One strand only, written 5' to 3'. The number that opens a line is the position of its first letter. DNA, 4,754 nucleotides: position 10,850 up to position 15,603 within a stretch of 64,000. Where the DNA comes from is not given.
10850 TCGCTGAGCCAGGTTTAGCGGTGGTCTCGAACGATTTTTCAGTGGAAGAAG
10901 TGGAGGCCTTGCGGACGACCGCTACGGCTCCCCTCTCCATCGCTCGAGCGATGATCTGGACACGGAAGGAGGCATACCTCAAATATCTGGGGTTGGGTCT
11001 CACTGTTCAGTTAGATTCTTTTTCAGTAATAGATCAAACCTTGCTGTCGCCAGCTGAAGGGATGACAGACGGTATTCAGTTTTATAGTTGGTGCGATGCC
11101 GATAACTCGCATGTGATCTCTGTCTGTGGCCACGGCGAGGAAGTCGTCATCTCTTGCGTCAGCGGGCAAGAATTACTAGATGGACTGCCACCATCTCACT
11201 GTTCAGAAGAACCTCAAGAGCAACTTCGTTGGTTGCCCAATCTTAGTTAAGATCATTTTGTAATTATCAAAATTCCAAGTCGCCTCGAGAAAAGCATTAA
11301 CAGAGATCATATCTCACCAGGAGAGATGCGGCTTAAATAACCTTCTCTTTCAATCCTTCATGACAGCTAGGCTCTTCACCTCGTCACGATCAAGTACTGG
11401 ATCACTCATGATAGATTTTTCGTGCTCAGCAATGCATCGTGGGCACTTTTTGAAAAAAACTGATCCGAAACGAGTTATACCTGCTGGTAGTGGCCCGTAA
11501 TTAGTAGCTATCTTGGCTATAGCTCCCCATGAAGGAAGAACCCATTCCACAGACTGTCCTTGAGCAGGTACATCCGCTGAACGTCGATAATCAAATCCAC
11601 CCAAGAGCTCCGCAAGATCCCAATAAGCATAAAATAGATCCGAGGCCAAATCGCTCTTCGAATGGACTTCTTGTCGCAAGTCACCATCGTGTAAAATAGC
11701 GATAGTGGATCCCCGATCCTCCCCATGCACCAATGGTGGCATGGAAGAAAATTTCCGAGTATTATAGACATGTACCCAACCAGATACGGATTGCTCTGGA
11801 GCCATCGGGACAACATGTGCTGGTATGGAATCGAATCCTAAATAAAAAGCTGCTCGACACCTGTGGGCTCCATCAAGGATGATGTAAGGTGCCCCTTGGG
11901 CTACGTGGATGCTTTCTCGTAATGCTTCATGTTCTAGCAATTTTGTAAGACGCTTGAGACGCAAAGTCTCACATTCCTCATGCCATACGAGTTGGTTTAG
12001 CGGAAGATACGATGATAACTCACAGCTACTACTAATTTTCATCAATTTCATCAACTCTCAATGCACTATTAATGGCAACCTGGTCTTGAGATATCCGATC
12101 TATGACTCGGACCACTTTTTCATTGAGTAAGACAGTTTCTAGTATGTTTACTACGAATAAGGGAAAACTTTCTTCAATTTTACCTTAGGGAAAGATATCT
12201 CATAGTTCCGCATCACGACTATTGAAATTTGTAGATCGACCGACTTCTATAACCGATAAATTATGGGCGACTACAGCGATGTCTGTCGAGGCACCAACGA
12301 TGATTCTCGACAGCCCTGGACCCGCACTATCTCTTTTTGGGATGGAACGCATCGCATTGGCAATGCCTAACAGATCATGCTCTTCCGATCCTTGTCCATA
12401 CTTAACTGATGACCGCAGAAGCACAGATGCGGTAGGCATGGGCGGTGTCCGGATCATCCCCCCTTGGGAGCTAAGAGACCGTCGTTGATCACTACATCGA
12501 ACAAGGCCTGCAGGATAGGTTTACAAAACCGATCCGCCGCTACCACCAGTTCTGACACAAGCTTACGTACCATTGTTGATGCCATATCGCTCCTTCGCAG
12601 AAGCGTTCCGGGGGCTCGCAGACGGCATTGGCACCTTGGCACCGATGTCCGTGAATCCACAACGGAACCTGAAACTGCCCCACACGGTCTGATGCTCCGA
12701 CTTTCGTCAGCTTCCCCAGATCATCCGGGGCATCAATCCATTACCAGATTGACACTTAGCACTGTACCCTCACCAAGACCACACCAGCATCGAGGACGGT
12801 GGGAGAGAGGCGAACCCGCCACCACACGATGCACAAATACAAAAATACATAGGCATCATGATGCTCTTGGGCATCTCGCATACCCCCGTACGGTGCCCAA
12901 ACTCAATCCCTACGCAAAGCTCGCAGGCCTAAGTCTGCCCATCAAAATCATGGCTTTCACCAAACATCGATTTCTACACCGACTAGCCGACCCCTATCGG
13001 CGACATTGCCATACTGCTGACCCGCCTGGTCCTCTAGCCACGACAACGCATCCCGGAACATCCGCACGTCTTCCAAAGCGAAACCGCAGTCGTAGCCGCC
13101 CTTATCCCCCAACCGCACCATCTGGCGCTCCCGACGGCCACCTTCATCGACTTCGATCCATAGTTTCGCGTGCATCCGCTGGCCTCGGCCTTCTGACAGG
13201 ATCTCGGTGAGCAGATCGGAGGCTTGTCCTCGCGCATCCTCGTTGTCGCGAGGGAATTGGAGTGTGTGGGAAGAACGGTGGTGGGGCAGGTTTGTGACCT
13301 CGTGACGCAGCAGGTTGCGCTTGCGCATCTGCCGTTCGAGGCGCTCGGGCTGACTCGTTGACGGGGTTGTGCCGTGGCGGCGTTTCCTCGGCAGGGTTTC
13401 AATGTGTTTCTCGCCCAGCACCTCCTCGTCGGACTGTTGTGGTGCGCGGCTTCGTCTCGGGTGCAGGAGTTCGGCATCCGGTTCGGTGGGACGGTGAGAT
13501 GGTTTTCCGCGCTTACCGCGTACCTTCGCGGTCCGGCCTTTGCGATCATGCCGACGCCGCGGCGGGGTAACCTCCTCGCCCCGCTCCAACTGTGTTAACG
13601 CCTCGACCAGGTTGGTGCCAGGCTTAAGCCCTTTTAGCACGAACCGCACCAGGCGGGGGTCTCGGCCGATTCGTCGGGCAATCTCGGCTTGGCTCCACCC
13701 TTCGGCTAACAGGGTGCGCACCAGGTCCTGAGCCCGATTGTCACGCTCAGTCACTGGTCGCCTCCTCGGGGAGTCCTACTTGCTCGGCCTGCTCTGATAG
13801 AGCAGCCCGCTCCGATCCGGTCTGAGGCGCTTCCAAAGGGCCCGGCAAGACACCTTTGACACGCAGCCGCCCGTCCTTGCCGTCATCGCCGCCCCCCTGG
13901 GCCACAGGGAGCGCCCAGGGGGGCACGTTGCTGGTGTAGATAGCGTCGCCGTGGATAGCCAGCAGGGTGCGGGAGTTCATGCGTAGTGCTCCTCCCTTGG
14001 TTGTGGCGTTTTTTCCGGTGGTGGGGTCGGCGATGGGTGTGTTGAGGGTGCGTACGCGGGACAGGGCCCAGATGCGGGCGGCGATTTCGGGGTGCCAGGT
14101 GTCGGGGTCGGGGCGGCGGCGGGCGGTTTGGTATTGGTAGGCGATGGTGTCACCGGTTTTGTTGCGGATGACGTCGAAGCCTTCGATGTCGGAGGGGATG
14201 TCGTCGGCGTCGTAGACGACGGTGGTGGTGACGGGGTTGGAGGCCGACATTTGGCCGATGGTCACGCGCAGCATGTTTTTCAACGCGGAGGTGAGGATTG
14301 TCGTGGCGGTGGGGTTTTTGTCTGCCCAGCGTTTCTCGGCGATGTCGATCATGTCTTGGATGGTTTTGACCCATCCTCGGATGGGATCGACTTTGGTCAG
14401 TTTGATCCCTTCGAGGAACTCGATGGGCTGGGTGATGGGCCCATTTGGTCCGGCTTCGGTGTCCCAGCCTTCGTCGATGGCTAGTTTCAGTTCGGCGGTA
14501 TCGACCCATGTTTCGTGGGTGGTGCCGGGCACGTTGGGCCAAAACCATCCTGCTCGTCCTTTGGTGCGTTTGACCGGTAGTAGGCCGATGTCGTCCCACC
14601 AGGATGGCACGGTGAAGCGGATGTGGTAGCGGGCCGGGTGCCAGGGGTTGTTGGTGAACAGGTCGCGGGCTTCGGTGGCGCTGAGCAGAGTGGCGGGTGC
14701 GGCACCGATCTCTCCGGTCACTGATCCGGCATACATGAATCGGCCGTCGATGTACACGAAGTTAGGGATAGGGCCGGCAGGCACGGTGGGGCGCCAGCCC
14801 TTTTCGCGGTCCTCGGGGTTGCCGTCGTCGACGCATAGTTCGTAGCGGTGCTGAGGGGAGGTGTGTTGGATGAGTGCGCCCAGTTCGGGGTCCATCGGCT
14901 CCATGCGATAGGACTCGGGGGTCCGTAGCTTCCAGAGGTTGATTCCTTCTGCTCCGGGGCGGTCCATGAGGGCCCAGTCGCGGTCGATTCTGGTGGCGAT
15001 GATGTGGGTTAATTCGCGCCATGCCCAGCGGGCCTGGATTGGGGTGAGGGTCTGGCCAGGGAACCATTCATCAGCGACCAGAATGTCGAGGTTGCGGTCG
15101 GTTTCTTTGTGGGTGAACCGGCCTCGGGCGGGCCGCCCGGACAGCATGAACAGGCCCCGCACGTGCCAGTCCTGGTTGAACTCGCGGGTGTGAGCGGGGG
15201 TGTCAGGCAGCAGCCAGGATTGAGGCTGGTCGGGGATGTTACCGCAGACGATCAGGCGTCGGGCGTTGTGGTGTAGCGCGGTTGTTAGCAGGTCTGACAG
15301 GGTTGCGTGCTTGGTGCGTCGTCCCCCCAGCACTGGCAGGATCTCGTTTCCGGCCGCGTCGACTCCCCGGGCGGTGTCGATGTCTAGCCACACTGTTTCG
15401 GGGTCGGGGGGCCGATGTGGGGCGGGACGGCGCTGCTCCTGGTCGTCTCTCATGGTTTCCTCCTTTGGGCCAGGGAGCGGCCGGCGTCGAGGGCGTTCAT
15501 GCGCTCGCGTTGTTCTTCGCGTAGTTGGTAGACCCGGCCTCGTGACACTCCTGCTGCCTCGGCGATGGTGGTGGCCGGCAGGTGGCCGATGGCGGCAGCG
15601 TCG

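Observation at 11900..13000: Abrupt ~20-point GC discontinuity: low-GC NRPS island joined to a high-GC actinobacterial conjugative element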

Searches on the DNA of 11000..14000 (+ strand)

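Call 57: search_rna_families(source=window, start=11000, end=14000, threshold=evalue, max_evalue=1)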
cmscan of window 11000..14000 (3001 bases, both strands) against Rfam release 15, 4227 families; matches with E-value up to 1: 0.
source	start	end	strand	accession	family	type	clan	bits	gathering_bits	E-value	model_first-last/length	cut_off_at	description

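Call 60: search_dna_similar(query=window:12055-12960:+, collection=plasmids, mode=distant, max_rows=10)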
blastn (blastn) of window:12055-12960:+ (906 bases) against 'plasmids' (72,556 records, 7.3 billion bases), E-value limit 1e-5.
Records with a match: 1; places in all: 1; records where one place covers at least 80% of the query: 1.
Best place of each record, by identity: >=99% 1.
By first word of the organism name: Cutibacterium 1.
By predicted mobility (MOB-suite, as given by PLSDB): non-mobilizable 1.
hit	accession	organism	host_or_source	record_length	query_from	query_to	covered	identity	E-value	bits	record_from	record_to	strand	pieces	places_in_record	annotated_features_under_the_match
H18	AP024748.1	Cutibacterium modestum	Homo sapiens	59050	1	906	100%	99.0%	0e+0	1594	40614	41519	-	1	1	hypothetical protein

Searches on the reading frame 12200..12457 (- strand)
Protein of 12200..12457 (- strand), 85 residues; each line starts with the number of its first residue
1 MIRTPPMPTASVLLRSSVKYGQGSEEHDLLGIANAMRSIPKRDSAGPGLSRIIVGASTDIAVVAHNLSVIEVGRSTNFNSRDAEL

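Call 7: search_protein_families(library=pfam, proteins=[window:12200-12457:-], max_evalue=0.01)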
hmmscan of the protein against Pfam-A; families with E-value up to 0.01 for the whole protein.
window:12200-12457:- (85 aa): 0 families

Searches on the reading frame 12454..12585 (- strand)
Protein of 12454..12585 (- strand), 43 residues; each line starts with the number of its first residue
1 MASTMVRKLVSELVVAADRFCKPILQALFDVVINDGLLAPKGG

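Call 68: search_protein_families(library=pfam, proteins=[window:12454-12585:-], max_evalue=0.01)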
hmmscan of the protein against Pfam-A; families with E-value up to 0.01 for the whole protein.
window:12454-12585:- (43 aa): 0 families

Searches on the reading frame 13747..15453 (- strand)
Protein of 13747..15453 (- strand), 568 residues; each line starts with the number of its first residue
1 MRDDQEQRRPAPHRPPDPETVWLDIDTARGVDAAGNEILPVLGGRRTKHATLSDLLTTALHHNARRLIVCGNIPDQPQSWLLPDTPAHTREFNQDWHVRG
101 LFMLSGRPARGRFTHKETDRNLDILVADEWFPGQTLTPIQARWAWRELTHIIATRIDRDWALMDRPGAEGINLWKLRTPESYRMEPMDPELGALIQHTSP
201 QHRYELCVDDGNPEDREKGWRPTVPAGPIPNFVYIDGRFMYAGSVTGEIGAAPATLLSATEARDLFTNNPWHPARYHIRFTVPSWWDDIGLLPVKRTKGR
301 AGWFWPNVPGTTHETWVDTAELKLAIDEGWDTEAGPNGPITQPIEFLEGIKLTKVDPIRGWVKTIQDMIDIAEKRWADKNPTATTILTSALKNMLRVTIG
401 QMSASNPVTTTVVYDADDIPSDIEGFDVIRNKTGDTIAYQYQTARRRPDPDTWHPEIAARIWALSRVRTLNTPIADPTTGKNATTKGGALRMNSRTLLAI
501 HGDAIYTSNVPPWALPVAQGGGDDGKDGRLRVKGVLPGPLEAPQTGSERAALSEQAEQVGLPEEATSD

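Call 6: search_protein_families(library=pfam, proteins=[window:13747-15453:-], max_evalue=0.01)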
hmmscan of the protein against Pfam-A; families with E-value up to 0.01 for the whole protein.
window:13747-15453:- (568 aa): 0 families

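Call 69: search_protein_families(library=ncbifam, proteins=[window:13747-15453:-], max_evalue=0.01)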
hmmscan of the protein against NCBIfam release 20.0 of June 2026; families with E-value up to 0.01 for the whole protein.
window:13747-15453:- (568 aa): 0 families
